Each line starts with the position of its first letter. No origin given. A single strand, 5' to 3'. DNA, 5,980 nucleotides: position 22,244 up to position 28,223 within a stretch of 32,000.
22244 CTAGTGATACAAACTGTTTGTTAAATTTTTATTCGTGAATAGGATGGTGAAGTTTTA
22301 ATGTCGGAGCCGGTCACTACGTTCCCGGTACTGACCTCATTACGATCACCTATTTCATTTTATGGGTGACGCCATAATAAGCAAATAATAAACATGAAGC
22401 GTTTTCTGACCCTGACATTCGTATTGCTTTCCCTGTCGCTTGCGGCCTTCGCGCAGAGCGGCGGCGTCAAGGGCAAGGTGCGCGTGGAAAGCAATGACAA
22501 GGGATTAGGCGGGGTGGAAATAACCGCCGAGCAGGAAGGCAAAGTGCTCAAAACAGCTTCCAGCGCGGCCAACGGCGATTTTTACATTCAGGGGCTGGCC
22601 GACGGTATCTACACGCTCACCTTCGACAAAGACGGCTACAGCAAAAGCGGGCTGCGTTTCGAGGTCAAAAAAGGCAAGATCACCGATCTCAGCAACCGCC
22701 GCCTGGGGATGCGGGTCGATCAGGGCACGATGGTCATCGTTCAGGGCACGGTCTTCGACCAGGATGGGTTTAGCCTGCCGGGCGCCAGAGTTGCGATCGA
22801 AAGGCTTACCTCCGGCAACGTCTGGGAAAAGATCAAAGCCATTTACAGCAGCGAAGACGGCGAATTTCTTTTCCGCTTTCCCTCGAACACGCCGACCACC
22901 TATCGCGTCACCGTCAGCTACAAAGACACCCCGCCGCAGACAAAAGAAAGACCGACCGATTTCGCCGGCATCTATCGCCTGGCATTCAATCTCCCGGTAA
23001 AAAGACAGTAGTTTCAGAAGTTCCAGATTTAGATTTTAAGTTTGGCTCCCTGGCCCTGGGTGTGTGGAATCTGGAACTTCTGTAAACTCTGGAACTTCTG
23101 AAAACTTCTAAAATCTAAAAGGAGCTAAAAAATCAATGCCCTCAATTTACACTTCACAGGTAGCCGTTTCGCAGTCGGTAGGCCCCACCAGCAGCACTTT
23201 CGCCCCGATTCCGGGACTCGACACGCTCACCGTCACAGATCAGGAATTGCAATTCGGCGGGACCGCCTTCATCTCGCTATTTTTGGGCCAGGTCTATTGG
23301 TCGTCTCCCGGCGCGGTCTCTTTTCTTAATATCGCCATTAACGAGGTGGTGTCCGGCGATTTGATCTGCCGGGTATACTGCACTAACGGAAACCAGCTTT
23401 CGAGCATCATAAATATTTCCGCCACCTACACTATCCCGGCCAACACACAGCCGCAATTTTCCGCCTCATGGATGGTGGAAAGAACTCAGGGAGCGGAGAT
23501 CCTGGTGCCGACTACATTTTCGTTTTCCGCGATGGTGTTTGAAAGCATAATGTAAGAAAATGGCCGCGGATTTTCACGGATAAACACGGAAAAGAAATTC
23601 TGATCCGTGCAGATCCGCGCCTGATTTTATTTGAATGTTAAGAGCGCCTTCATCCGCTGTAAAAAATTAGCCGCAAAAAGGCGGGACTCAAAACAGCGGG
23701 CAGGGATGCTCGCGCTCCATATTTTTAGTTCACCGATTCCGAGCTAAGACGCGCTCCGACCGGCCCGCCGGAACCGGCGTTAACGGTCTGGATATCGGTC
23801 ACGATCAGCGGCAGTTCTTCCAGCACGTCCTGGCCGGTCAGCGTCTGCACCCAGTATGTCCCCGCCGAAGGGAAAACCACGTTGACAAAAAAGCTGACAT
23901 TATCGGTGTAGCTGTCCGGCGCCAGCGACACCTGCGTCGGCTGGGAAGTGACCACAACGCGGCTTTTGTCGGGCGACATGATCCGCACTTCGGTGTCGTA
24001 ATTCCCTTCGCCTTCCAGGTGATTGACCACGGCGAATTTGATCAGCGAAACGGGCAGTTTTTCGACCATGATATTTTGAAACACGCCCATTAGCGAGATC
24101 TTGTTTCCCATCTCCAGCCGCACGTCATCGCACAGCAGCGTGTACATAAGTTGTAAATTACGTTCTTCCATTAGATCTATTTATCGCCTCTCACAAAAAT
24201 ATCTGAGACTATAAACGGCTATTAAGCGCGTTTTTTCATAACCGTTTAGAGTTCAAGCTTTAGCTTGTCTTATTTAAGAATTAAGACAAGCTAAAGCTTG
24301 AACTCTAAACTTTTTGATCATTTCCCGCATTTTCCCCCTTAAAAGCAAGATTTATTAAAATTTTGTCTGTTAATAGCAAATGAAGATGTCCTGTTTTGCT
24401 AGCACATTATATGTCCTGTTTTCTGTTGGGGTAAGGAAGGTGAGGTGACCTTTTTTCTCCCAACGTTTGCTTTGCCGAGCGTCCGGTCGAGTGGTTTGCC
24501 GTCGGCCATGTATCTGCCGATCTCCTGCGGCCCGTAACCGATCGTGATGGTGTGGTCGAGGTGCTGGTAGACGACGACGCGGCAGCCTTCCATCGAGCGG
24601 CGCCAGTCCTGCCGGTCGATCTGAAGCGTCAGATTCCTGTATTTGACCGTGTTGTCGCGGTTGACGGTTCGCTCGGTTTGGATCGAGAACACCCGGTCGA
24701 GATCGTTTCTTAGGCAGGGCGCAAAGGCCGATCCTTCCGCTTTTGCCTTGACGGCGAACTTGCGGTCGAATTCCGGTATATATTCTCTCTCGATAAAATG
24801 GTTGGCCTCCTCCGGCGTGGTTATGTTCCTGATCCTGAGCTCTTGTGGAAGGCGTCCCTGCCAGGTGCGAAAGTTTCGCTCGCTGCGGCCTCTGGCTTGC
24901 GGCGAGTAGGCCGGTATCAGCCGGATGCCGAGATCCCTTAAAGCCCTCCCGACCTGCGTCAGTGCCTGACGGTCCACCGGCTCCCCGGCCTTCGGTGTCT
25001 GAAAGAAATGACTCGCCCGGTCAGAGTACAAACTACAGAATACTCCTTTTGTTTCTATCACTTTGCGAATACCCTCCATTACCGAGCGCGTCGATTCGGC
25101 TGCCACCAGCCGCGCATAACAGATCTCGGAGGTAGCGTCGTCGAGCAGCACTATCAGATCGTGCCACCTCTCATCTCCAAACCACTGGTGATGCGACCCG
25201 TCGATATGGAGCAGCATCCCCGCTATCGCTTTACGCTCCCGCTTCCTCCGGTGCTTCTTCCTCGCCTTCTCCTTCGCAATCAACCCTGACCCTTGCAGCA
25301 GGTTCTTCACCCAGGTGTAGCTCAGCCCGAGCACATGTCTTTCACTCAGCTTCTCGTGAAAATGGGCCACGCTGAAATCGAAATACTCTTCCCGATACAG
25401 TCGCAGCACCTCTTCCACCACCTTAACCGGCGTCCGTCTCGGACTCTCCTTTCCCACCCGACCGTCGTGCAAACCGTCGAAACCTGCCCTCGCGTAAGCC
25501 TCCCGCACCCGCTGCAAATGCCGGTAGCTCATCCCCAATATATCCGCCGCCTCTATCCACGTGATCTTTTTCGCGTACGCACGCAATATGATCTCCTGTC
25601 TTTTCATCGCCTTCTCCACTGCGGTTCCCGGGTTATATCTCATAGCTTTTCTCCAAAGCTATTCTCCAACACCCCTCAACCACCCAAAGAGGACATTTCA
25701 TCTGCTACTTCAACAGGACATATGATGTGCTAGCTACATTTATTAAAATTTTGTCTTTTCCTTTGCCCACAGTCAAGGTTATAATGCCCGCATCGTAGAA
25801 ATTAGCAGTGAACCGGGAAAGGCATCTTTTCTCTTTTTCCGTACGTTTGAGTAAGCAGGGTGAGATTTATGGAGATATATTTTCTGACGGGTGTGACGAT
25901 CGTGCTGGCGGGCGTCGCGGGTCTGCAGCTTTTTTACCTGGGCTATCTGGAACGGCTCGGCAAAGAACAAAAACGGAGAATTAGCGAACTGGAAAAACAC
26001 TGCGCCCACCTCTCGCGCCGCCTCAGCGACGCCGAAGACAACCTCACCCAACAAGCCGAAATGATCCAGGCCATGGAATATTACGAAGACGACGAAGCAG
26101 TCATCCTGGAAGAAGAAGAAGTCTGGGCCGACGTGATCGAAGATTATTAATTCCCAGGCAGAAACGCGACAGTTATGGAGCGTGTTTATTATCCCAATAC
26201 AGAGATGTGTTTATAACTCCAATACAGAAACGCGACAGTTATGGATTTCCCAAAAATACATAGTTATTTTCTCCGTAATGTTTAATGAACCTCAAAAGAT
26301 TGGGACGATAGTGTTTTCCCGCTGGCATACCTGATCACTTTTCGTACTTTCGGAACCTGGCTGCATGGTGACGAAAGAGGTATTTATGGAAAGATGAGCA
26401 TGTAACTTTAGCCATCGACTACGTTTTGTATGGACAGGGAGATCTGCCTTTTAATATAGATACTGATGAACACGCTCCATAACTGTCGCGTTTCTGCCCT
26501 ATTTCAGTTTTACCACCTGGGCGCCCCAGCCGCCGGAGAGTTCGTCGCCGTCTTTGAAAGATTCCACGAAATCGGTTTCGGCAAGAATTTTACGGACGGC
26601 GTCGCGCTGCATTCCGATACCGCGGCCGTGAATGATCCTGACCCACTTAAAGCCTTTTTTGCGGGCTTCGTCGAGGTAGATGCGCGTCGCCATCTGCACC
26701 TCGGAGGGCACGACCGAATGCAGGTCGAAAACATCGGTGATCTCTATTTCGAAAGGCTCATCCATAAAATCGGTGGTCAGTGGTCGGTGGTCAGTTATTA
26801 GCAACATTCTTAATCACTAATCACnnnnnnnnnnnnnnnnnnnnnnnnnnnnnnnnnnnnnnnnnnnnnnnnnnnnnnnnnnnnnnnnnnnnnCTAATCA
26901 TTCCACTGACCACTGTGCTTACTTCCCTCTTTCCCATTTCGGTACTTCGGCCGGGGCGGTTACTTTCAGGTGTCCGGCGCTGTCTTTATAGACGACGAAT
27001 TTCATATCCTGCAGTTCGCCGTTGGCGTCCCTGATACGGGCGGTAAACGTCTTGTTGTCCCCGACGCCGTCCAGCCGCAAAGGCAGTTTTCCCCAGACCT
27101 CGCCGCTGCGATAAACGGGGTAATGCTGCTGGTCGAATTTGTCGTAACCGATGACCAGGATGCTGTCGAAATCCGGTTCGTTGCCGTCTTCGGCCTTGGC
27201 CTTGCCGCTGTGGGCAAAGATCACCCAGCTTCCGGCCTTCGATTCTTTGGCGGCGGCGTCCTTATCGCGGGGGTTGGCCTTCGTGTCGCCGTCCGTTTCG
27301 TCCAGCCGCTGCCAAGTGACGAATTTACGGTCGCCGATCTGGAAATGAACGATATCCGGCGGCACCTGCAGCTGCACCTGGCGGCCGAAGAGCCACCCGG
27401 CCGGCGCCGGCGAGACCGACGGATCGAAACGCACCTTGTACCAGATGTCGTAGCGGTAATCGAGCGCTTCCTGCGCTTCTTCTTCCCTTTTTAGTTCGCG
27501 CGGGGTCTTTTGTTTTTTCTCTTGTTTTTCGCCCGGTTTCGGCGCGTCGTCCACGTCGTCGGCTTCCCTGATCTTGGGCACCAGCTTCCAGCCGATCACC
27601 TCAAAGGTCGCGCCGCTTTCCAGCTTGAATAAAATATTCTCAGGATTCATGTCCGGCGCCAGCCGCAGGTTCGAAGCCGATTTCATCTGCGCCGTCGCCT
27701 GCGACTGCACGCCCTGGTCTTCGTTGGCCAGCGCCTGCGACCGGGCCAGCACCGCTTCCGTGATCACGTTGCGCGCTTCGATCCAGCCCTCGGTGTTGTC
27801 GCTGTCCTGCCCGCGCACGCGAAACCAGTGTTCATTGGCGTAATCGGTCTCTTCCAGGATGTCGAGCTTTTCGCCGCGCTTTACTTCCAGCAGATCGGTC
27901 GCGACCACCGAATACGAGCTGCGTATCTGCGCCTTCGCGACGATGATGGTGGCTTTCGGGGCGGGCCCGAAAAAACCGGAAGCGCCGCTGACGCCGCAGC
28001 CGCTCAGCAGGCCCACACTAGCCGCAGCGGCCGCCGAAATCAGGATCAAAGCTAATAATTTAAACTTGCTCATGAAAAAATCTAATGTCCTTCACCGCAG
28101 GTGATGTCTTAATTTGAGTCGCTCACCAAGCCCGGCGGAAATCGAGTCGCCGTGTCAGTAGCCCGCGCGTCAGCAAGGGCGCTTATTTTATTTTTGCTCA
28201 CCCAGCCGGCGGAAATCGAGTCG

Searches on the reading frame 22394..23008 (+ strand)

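Call 11: search_protein_families(library=pfam, proteins=[window:22394-23008:+], max_evalue=0.001)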
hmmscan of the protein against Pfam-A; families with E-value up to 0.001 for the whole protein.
window:22394-23008:+ (205 aa): 6 families
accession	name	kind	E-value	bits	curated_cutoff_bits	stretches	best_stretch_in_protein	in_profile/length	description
PF13620.12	CarboxypepD_reg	-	7.2e-21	74.8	32.3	2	25-99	2-77/82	Carboxypeptidase regulatory-like domain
PF13715.12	CarbopepD_reg_2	-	5.3e-11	42.8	32.2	1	25-99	1-72/88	CarboxypepD_reg-like domain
PF17210.9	SdrD_B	-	9.9e-06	26.2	29.7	1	33-81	19-69/112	SdrD B-like domain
PF17802.7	SpaA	-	1.7e-05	25.3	23.1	0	32-94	9-79/91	Prealbumin-like fold domain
PF02369.22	Big_1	-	2.8e-05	24.6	34.9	0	112-181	17-85/93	Bacterial Ig-like domain (group 1)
PF25020.1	TTR_TEN1-4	-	4.3e-05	23.8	27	0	25-92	9-74/86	Teneurin TTR-like domain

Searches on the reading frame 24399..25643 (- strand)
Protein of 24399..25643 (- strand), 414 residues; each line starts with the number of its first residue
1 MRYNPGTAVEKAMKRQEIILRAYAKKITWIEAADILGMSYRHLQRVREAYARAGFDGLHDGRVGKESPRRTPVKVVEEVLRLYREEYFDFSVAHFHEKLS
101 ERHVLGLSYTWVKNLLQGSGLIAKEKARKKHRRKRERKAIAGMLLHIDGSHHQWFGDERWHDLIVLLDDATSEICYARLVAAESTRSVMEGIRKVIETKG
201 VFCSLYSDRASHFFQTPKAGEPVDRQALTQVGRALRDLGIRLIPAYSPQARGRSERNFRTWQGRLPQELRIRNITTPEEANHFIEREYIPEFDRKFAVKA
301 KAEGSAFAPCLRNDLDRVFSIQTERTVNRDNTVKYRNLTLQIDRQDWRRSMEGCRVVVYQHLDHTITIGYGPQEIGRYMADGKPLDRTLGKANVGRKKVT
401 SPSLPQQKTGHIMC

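Call 11: search_protein_families(library=pfam, proteins=[window:24399-25643:-], max_evalue=0.001)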
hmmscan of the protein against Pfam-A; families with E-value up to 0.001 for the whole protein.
window:24399-25643:- (414 aa): 4 families
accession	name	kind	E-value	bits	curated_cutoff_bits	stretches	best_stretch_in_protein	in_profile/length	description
PF13384.12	HTH_23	-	7.7e-08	32.4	24.6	1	14-58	6-49/50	Homeodomain-like domain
PF13518.12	HTH_28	-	4.9e-07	30.2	25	1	15-62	2-48/52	Helix-turn-helix domain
PF13565.12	HTH_32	-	1.3e-05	26.1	33.7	1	44-116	3-73/73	Homeodomain-like domain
PF13551.12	HTH_29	-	0.00065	20.2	28.1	1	19-70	5-55/64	Winged helix-turn helix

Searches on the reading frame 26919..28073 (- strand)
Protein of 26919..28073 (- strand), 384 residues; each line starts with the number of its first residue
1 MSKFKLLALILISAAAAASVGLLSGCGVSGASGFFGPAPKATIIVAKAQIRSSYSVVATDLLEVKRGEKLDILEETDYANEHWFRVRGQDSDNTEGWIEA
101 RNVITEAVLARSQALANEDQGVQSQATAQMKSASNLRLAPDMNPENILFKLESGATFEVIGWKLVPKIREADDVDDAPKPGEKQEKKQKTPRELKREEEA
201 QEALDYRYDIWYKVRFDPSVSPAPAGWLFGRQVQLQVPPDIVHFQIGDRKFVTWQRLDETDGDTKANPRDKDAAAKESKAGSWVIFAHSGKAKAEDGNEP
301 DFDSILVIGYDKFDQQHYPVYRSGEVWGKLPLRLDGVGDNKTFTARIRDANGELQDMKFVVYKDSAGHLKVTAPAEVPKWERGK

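Call 11: search_protein_families(library=pfam, proteins=[window:26919-28073:-], max_evalue=0.001)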
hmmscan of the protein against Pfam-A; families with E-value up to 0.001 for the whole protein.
window:26919-28073:- (384 aa): 1 family
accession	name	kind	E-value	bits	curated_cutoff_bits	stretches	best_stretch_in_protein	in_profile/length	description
PF08239.17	SH3_3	-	7.5e-08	32.9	27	1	58-103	13-53/54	Bacterial SH3 domain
